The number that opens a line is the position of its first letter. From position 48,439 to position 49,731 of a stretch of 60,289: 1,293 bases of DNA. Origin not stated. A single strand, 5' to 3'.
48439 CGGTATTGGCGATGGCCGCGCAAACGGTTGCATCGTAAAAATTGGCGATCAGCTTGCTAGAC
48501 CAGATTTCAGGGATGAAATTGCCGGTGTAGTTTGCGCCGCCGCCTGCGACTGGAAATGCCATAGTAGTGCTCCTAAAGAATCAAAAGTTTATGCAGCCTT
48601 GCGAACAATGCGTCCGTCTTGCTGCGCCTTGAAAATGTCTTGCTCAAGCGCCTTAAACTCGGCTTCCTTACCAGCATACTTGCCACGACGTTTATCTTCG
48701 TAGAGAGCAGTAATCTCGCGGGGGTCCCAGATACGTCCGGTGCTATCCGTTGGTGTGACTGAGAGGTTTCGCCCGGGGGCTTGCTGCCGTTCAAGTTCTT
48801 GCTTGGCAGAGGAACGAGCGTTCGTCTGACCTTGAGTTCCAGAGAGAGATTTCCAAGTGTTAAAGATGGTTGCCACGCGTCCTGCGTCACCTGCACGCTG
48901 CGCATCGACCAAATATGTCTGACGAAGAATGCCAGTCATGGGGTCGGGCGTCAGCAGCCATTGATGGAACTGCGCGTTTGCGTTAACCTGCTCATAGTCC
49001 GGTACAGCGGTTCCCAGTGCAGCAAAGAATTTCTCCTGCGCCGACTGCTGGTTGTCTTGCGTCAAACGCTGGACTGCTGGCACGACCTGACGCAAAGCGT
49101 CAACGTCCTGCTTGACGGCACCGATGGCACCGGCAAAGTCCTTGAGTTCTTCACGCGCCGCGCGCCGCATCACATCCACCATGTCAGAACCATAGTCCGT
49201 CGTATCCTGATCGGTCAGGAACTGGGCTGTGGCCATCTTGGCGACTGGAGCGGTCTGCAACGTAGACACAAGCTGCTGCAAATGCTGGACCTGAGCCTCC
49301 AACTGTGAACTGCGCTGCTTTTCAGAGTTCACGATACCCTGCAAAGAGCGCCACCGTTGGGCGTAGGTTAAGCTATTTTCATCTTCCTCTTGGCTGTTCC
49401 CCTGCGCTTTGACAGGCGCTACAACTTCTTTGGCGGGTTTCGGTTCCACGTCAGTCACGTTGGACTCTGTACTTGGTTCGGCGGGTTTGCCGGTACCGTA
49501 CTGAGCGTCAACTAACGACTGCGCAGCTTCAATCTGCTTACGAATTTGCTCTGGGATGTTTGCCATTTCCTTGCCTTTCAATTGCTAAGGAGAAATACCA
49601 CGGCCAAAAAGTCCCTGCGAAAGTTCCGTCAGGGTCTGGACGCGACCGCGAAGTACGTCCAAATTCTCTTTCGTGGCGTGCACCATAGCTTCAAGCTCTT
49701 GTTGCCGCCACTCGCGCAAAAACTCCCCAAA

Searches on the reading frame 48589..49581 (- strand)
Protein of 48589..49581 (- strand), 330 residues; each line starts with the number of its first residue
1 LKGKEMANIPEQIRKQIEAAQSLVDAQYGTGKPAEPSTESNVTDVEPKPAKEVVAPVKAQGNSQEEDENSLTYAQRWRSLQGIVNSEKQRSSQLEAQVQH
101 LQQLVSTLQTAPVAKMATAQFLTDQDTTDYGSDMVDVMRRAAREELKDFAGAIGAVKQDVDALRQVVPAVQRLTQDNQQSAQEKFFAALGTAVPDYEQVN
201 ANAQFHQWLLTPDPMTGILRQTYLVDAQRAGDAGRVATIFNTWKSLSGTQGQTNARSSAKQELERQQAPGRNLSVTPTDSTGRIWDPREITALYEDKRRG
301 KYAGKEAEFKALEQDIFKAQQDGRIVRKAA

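Call 6: search_protein_families(library=pfam, proteins=[window:48589-49581:-], max_evalue=0.01)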
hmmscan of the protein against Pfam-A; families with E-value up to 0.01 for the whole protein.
window:48589-49581:- (330 aa): 0 families

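Call 7: search_protein_families(library=phrogs, proteins=[window:48589-49581:-], max_evalue=0.01)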
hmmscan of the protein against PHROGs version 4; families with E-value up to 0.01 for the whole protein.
window:48589-49581:- (330 aa): 2 families
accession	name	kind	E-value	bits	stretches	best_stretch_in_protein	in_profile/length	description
phrog_13678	-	unknown function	4.7e-34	119.4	1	6-326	3-299/300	-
phrog_937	-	other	0.0041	18.4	0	79-115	47-84/115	hemolysin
